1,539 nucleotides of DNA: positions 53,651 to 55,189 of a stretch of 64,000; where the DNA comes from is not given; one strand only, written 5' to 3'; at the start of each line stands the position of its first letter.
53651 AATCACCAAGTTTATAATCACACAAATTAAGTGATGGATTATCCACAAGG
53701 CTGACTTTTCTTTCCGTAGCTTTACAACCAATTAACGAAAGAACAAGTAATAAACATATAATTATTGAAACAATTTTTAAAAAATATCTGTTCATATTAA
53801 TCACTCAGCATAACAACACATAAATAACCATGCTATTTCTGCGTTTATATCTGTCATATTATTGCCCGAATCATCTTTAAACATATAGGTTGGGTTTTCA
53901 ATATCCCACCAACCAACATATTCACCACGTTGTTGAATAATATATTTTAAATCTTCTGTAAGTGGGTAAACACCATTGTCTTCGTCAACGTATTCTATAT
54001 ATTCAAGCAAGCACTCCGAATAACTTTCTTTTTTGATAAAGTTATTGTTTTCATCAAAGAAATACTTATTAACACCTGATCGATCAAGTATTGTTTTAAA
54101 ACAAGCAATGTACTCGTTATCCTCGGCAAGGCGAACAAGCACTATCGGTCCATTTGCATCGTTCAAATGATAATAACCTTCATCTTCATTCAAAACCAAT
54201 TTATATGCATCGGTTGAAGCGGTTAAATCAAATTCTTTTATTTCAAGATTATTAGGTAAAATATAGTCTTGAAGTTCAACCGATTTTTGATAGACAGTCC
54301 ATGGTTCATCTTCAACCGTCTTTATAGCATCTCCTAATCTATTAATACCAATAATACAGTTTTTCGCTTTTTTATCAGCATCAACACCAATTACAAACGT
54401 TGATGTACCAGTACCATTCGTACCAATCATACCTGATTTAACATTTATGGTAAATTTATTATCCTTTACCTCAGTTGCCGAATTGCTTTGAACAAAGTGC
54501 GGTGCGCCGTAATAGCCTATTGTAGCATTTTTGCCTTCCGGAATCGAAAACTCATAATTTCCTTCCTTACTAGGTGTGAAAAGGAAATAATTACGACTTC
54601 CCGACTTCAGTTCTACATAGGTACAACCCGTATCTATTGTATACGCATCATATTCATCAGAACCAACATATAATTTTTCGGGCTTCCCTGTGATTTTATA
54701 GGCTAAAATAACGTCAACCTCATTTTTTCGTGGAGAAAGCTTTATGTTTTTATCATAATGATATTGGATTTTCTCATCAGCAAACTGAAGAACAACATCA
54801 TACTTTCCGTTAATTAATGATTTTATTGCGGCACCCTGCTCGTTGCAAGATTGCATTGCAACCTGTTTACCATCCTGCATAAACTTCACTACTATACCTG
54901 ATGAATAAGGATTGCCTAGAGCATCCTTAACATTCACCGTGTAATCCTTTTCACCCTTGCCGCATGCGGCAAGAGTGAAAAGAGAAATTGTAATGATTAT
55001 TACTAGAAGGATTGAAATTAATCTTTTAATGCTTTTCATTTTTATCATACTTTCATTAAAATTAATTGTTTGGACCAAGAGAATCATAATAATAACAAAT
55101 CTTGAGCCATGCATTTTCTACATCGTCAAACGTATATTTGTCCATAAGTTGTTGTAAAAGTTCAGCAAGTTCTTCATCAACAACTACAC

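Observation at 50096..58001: Six-gene operon of secreted modular proteins built around TlpA-type thioredoxins: candidate undescribed extracytoplasmic redox and surface system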

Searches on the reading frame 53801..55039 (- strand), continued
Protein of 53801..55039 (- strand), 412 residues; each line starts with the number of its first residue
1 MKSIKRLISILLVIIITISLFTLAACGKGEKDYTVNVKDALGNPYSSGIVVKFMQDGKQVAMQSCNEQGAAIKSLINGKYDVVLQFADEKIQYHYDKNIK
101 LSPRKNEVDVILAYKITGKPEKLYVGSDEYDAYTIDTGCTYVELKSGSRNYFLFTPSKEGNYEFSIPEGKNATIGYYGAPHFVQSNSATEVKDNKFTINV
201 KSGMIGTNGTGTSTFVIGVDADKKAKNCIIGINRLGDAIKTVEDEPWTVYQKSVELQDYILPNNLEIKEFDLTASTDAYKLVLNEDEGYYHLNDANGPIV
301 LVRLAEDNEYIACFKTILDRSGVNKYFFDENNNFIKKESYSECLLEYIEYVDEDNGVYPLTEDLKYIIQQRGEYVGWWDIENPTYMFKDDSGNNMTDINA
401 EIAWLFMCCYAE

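Call 29: fold_search(model_id=the predicted structure, library=pdb)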
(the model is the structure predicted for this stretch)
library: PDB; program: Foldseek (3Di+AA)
matches with E <= 10: 1250; with E <= 0.001: 12
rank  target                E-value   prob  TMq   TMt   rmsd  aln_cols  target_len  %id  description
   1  4fxt_A                1.3e-04  1.00  0.19  0.33  12.9       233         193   15  Crystal structure of a DUF3823 family protein (BACOVA_02663) from Bacteroides ovatus ATCC 8483 at 2.77 A resolution (released 2012-07-25)
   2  4fxt_F                1.8e-04  0.99  0.18  0.33  12.9       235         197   15  Crystal structure of a DUF3823 family protein (BACOVA_02663) from Bacteroides ovatus ATCC 8483 at 2.77 A resolution (released 2012-07-25)
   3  4fxt_E                1.9e-04  0.99  0.19  0.34  13.0       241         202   15  Crystal structure of a DUF3823 family protein (BACOVA_02663) from Bacteroides ovatus ATCC 8483 at 2.77 A resolution (released 2012-07-25)
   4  4fxt_M                2.6e-04  0.99  0.19  0.33  13.1       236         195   16  Crystal structure of a DUF3823 family protein (BACOVA_02663) from Bacteroides ovatus ATCC 8483 at 2.77 A resolution (released 2012-07-25)
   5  5sv5                  4.0e-04  1.00  0.19  0.60   3.7       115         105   11  1.0 Angstrom Crystal Structure of pre-Peptidase C-terminal Domain of Collagenase from Bacillus anthracis. (released 2016-08-17)
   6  5iku                  4.0e-04  1.00  0.21  0.33  12.2       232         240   14  Crystal structure of the Hathewaya histolytica ColG tandem collagen-binding domain s3as3b in the presence of calcium at  (released 2017-03-15)
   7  4fxt_J                4.3e-04  0.99  0.19  0.34  13.2       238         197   16  Crystal structure of a DUF3823 family protein (BACOVA_02663) from Bacteroides ovatus ATCC 8483 at 2.77 A resolution (released 2012-07-25)
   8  4fxt_I                5.7e-04  0.98  0.18  0.33  13.0       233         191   15  Crystal structure of a DUF3823 family protein (BACOVA_02663) from Bacteroides ovatus ATCC 8483 at 2.77 A resolution (released 2012-07-25)
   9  4fxt_K                6.7e-04  0.98  0.19  0.34  13.0       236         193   16  Crystal structure of a DUF3823 family protein (BACOVA_02663) from Bacteroides ovatus ATCC 8483 at 2.77 A resolution (released 2012-07-25)
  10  4fxt_D                8.9e-04  0.99  0.19  0.37  12.9       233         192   15  Crystal structure of a DUF3823 family protein (BACOVA_02663) from Bacteroides ovatus ATCC 8483 at 2.77 A resolution (released 2012-07-25)
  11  4fxt_N                8.9e-04  0.80  0.14  0.26  14.4       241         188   14  Crystal structure of a DUF3823 family protein (BACOVA_02663) from Bacteroides ovatus ATCC 8483 at 2.77 A resolution (released 2012-07-25)
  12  9ea9_E                1.0e-03  0.72  0.17  0.17  24.6       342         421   10  Crystal structure of BoNT/A-NTNH-HA70 -VHH_F12-VHH_H7-Fab_NTNH complex (released 2025-09-17)
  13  4lo4_B                1.1e-03  0.60  0.16  0.16  24.7       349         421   10  Apo HA-70 (released 2013-10-30)
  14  3nt0                  1.3e-03  0.38  0.13  0.11  22.6       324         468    7  C500S (T1D) Mutant of CueO soaked in and bound to Cu(I) (released 2011-08-17)
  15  3nsc                  1.3e-03  0.38  0.13  0.11  22.4       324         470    8  C500S MUTANT OF CueO BOUND TO Cu(II) (released 2011-08-17)
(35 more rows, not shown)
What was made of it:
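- The jelly roll of G2 matches collagenase PPC and collagen-binding domains (Foldseek probability 1.0, E=4e-4, call 29).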

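Call 71: search_protein_families(library=pfam, alignment_id=A3, max_evalue=0.00001)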
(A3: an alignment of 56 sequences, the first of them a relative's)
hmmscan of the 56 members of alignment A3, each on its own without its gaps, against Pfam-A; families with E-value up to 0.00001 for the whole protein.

A. member 1, P0122 (588 aa): 0 families

B. families by the number of members that match (of 56 scanned): 21 families
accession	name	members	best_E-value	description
PF02369.22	Big_1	22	7e-35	Bacterial Ig-like domain (group 1)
PF08534.16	Redoxin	22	2.8e-17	Redoxin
PF00578.27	AhpC-TSA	21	2.9e-18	AhpC/TSA family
PF13620.12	CarboxypepD_reg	17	2.8e-46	Carboxypeptidase regulatory-like domain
PF13905.12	Thioredoxin_8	14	2.7e-09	Thioredoxin-like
PF17789.7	MG4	11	3.5e-15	Macroglobulin domain MG4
PF17802.7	SpaA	10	3.3e-24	Prealbumin-like fold domain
PF00085.26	Thioredoxin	8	8.9e-07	Thioredoxin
PF24025.1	Ig_DR_A0283-like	7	1.2e-17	DR_A0283-like, Ig-like domain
PF16371.11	MetallophosN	4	1.5e-32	N terminal of Calcineurin-like phosphoesterase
PF17210.9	SdrD_B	4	9.3e-19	SdrD B-like domain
PF11974.14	bMG3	4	2.6e-10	Bacterial alpha-2-macroglobulin MG3 domain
PF09134.16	Invasin_D3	2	4.4e-12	Invasin, domain 3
PF24107.1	DUF7382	2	5.7e-12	Domain of unknown function (DUF7382)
PF05688.17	BIg21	2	2.9e-09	Bacterial Immunoglobulin-like 21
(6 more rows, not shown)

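Call 72: find_encoding_contigs(protein=P0001, flank=1000, max_places=1)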
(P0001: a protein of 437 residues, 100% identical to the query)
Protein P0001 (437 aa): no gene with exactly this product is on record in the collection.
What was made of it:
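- Tried and rejected: Looking it up through P0001 failed (call 72).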

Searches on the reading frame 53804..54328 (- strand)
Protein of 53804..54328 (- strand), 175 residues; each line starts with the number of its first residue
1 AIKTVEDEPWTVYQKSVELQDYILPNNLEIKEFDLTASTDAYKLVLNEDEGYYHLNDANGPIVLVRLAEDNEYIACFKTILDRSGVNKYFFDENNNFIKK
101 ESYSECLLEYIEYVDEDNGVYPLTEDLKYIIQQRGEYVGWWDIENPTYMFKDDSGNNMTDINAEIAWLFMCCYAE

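Call 36: predict_structure(alignment_id=A2)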
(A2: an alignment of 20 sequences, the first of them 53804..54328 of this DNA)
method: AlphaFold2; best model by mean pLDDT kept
length: 175 residues; sequences in the alignment: 20
mean_pLDDT: 82.4   pTM: 0.79
mean pLDDT of the five models: 82.4, 81.1, 80.3, 78.7, 76.2
residues with pLDDT >= 90: 64; 70-90: 87; 50-70: 11; < 50: 13
segments of 3 or more residues with pLDDT < 50: 1-13
pLDDT, mean of each block of 10 residues (from residue 1): 42 61 92 94 93 96 90 84 72 74 79 88 89 83 77 86 92 96
secondary structure, 60 per line:
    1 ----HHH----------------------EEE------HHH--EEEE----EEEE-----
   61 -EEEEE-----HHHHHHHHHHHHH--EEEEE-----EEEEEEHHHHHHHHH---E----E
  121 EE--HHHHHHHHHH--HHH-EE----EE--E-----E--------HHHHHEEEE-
elements in order: E30-32 E44-47 E52-55 E62-66 H72-84 E87-91 E97-102 H103-111 E120-122 H125-134 H166-170 E171-174
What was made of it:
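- On Any described family, for the shared ~170-aa C-domain: The model has pLDDT 82 and pTM 0.79 (call 36).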

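Call 39: fold_search(model_id=the predicted structure, library=pdb)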
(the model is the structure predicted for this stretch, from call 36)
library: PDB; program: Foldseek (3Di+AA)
matches with E <= 10: 424; with E <= 0.001: 0
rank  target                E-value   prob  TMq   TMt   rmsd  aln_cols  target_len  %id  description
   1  1fee_A                7.2e-01  0.06  0.13  0.25  12.3        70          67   21  CRYSTAL STRUCTURE OF COPPER-HAH1 (released 2001-01-21)
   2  4v7f_r                7.2e-01  0.02  0.14  0.12  18.0       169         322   14  Arx1 pre-60S particle. (released 2014-07-09)
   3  1fe0_A                9.9e-01  0.06  0.13  0.25  12.3        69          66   20  CRYSTAL STRUCTURE OF CADMIUM-HAH1 (released 2001-01-20)
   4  5ekz                  9.9e-01  0.02  0.10  0.08  14.3        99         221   15  Crystal structure of mouse Taco1 (released 2016-06-29)
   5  5iip_C                1.1e+00  0.15  0.13  0.19   9.7        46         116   15  Staphylococcus aureus OpuCA (released 2016-08-24)
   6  6xnu_B                1.4e+00  0.10  0.13  0.17  10.2        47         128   13  CRYSTAL STRUCTURE OF CBPB PROTEIN (LMO1009) FROM LISTERIA MONOCYTOGENES (released 2020-09-09)
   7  3oi8_A                1.4e+00  0.04  0.12  0.13  14.6        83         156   13  The crystal structure of functionally unknown conserved protein domain from Neisseria meningitidis MC58 (released 2010-09-22)
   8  2qrd_G                1.4e+00  0.04  0.16  0.09  17.6       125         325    9  Crystal Structure of the Adenylate Sensor from AMP-activated Protein Kinase in complex with ADP and ATP (released 2007-10-23)
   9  3ezj_E                1.4e+00  0.03  0.11  0.10  14.4        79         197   19  Crystal structure of the N-terminal domain of the secretin GspD from ETEC determined with the assistance of a nanobody (released 2009-02-17)
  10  9nzi_C                1.4e+00  0.02  0.13  0.10  15.0       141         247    9  NONO homodimer bound to (R)-SKBG-1 (released 2025-12-17)
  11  5iip_D                1.4e+00  0.13  0.14  0.19   9.6        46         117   15  Staphylococcus aureus OpuCA (released 2016-08-24)
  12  1fee_B                1.4e+00  0.04  0.13  0.25  12.3        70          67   21  CRYSTAL STRUCTURE OF COPPER-HAH1 (released 2001-01-21)
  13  2nye_B                1.5e+00  0.13  0.14  0.18   9.1        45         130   13  Crystal structure of the Bateman2 domain of yeast Snf4 (released 2006-12-12)
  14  3lfz                  1.5e+00  0.09  0.15  0.10  13.1        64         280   14  Crystal Structure of Protein MJ1225 from Methanocaldococcus jannaschii, a putative archaeal homolog of g-AMPK. (released 2010-04-21)
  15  6udo_A                1.5e+00  0.04  0.15  0.07  18.1        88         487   14  Human IMPDH2 treated with ATP, IMP, and 20 mM GTP. Fully compressed filament segment reconstruction. (released 2020-03-25)
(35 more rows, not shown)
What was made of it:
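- On Any described family, for the shared ~170-aa C-domain: The best Foldseek hit has E=0.72 and TM below 0.2 (call 39).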
